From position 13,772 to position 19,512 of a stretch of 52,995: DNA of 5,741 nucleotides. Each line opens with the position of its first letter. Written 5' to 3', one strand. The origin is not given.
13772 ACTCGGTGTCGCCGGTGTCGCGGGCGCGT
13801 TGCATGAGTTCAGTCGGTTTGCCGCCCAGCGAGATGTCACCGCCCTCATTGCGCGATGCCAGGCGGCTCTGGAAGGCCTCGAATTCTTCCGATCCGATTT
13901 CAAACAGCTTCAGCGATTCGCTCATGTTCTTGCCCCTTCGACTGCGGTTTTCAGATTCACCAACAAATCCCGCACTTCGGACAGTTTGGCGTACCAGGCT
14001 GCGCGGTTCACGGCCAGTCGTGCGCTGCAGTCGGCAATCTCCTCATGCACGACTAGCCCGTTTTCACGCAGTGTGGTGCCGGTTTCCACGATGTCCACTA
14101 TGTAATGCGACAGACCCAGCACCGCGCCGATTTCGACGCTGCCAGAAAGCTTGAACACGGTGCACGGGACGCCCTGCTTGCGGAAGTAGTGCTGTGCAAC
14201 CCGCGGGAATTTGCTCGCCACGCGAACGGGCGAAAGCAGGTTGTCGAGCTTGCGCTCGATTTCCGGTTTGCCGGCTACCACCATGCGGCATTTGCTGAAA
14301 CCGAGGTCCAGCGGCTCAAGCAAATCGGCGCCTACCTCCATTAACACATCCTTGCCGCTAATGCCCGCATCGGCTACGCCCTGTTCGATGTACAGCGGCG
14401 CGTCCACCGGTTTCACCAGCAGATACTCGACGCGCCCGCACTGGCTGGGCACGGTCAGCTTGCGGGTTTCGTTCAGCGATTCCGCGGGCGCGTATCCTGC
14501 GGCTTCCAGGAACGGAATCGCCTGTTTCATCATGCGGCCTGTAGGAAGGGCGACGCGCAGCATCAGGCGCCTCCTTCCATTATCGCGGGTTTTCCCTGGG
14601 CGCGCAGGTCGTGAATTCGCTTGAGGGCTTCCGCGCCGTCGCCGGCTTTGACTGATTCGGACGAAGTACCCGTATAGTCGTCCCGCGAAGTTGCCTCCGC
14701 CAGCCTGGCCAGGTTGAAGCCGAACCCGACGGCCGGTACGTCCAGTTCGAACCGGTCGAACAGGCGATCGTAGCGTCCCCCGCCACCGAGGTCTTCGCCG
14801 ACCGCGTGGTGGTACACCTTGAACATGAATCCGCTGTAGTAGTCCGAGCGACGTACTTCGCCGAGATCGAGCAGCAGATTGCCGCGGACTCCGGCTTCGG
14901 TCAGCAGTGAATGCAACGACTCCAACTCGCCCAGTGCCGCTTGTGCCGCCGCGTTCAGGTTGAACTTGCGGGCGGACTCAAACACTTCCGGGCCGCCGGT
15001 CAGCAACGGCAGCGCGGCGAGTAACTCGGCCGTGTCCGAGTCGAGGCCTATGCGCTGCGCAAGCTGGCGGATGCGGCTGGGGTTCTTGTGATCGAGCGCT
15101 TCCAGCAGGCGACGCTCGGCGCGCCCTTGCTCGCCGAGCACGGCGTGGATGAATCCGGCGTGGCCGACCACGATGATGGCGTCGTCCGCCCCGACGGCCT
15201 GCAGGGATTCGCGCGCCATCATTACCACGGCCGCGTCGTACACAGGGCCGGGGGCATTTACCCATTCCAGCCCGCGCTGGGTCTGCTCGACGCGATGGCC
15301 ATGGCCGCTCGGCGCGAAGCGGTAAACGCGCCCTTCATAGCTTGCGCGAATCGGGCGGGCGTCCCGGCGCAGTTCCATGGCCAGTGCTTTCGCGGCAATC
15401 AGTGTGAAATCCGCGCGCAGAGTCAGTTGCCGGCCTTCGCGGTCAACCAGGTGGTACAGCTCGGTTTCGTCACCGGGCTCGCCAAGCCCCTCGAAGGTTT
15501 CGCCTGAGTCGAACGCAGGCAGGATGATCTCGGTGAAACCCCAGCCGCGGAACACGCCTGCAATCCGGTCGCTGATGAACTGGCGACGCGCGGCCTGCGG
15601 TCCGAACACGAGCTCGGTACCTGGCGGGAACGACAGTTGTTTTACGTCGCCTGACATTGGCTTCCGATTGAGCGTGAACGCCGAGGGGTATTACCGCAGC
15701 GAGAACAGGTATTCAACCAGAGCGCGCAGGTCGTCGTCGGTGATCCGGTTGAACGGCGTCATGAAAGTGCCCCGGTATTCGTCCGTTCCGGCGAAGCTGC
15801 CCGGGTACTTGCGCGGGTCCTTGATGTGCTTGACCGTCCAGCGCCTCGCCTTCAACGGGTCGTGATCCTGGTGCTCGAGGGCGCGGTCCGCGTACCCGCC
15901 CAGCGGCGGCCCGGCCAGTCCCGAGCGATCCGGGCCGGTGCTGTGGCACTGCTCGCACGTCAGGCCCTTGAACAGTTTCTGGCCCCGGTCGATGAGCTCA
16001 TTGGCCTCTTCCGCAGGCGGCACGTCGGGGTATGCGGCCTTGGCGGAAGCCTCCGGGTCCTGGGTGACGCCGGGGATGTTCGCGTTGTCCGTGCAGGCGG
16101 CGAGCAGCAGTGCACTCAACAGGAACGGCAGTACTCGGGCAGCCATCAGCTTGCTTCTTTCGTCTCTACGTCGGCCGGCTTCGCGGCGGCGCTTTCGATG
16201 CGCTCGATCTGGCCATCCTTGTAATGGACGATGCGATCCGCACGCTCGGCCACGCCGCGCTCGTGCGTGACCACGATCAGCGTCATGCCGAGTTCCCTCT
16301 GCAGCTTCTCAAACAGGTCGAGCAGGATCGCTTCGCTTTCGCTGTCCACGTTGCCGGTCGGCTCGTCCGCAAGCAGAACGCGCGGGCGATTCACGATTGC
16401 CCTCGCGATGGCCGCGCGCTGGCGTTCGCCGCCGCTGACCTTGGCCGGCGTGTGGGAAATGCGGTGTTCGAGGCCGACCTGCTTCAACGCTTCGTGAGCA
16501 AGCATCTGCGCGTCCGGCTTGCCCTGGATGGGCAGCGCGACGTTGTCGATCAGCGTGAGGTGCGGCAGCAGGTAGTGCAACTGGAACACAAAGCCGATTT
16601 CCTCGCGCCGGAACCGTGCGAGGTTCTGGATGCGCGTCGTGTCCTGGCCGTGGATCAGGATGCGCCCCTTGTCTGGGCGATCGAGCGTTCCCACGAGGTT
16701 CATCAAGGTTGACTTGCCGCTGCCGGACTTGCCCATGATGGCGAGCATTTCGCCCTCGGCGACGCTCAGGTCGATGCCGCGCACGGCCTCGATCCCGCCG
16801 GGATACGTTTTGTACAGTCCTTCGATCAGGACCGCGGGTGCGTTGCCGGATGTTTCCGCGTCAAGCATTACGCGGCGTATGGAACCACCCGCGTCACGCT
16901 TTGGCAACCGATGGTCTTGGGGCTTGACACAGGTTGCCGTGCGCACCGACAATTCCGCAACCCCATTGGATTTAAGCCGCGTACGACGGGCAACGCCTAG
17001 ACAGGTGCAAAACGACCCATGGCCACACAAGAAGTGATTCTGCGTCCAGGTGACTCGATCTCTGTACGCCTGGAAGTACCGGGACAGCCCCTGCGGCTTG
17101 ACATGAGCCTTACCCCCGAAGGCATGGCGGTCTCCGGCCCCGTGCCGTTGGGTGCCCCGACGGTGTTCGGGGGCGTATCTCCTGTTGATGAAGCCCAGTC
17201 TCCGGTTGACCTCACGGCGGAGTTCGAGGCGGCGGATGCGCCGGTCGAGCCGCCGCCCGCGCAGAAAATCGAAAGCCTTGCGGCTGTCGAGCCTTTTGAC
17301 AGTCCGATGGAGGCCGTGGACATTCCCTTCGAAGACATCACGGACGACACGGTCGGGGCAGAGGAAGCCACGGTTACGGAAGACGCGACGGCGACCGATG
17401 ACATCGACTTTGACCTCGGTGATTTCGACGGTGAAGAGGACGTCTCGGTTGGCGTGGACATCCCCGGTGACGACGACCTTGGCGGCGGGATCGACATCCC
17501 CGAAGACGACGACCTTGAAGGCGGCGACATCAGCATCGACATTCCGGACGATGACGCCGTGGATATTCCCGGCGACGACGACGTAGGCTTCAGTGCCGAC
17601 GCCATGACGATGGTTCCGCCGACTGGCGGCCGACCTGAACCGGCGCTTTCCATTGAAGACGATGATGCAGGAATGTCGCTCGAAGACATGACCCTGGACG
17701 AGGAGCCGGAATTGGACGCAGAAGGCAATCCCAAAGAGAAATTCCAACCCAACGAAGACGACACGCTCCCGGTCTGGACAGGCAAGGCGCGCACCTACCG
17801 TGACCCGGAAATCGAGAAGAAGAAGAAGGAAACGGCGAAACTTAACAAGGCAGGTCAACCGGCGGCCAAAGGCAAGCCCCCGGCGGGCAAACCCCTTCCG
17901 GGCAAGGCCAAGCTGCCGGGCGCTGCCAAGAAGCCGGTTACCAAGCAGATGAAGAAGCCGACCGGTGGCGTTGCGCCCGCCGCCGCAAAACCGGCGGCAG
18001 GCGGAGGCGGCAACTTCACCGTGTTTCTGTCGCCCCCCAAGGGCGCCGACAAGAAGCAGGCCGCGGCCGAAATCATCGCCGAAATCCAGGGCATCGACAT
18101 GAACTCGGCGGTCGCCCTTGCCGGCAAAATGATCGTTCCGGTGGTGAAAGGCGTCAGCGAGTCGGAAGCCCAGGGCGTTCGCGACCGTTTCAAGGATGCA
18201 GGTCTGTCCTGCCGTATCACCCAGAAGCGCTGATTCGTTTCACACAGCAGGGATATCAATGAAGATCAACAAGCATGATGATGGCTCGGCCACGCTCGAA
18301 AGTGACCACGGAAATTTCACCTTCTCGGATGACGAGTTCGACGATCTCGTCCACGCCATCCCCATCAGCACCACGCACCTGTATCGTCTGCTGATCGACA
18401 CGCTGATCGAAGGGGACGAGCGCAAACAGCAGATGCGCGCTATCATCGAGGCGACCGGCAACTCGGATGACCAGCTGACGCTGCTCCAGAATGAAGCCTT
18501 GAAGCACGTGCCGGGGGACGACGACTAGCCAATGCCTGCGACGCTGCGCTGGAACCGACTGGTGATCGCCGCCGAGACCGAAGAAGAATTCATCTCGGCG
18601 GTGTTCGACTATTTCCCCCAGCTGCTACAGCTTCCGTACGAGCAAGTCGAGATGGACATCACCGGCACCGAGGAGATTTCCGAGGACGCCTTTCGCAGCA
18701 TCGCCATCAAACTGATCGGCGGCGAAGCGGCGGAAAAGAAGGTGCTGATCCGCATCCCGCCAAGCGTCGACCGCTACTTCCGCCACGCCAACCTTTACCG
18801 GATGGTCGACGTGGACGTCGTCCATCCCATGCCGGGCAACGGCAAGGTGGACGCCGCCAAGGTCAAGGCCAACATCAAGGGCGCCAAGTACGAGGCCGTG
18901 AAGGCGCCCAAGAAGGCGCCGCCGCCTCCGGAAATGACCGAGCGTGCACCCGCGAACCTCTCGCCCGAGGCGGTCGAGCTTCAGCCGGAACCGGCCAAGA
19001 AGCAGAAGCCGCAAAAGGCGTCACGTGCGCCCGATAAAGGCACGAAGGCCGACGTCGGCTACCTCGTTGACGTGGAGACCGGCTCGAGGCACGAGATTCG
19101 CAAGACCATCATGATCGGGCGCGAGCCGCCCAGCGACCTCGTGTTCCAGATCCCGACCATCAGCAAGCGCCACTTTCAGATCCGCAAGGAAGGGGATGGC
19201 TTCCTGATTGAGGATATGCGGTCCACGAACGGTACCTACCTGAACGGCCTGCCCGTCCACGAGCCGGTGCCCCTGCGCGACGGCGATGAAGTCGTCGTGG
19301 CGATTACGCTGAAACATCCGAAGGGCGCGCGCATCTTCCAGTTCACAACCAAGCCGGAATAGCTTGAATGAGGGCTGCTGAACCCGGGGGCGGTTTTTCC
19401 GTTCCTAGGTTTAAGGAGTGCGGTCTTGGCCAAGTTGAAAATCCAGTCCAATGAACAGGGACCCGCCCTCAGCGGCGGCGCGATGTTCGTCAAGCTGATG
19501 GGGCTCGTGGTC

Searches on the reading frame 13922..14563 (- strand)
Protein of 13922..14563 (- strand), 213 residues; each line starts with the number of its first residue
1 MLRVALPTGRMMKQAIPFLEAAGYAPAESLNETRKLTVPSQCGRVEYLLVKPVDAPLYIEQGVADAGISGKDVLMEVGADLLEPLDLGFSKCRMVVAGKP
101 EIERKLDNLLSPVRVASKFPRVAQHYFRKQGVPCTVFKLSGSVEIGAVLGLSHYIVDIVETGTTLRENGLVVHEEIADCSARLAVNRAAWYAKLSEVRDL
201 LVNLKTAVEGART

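Call 7: search_protein_families(library=pfam, proteins=[window:13922-14563:-], max_evalue=0.01)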
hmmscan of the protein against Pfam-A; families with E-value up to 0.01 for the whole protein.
window:13922-14563:- (213 aa): 1 family
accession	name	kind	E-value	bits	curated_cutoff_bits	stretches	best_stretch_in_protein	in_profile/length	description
PF01634.23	HisG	-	8.7e-47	159.4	25.5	1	51-205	1-157/158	ATP phosphoribosyltransferase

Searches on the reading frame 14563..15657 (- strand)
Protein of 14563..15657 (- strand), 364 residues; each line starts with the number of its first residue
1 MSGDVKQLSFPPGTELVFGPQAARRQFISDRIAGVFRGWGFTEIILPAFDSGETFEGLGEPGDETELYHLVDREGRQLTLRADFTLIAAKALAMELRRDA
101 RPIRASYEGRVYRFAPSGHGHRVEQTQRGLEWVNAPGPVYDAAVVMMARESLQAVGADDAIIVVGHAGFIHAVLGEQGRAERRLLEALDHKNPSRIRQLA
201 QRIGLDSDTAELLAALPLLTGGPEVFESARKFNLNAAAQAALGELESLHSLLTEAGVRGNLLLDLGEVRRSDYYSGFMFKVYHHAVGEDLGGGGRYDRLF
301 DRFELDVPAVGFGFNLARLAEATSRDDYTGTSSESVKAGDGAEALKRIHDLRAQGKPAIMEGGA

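Call 7: search_protein_families(library=pfam, proteins=[window:14563-15657:-], max_evalue=0.01)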
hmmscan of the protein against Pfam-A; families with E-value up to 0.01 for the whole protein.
window:14563-15657:- (364 aa): 1 family
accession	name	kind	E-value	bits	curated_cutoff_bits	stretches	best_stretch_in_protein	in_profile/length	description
PF13393.11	tRNA-synt_His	-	1.8e-63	215.1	25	1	19-319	7-308/308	Histidyl-tRNA synthetase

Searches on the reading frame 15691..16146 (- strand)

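Call 35: search_protein_families(library=pfam, proteins=[window:15691-16146:-], max_evalue=0.0001)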
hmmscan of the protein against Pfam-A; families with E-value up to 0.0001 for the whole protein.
window:15691-16146:- (151 aa): 2 families
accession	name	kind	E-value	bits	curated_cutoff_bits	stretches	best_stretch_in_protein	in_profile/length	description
PF00034.26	Cytochrom_C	-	2.8e-10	41.8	21.3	1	53-150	2-89/90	Cytochrome c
PF13442.11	Cytochrome_CBB3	-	4e-07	30.7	27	1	52-147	3-68/68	Cytochrome C oxidase, cbb3-type, subunit III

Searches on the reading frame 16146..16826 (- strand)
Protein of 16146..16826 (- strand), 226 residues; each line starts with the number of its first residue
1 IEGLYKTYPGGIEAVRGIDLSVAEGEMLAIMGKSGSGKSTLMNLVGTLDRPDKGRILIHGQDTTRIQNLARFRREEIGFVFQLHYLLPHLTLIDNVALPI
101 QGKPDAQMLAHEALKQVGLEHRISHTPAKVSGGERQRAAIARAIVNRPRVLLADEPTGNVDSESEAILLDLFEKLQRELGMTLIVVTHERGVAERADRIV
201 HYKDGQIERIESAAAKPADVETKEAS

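Call 35: search_protein_families(library=pfam, proteins=[window:16146-16826:-], max_evalue=0.0001)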
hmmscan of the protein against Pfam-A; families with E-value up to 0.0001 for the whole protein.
window:16146-16826:- (226 aa): 1 family
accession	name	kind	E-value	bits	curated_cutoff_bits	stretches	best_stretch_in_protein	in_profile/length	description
PF00005.33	ABC_tran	-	1.8e-35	122.9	25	1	16-157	2-136/137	ABC transporter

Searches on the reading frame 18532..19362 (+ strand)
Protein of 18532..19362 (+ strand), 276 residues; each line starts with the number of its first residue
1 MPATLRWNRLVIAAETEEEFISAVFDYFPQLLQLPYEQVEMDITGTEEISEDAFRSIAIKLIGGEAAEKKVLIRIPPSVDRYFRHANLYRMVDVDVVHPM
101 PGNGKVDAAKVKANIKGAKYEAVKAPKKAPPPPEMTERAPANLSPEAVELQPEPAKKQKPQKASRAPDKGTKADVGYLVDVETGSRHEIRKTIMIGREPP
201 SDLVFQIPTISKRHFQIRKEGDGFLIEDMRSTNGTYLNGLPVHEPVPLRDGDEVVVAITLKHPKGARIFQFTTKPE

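Call 35: search_protein_families(library=pfam, proteins=[window:18532-19362:+], max_evalue=0.0001)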
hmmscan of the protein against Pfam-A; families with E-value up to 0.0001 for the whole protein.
window:18532-19362:+ (276 aa): 2 families
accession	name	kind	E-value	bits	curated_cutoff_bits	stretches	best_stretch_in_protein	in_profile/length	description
PF00498.31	FHA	-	2.9e-19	69.7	20.7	1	194-255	2-65/67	FHA domain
PF16697.10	Yop-YscD_cpl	-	7.2e-09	36.2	33.2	1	191-254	17-81/94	Inner membrane component of T3SS, cytoplasmic domain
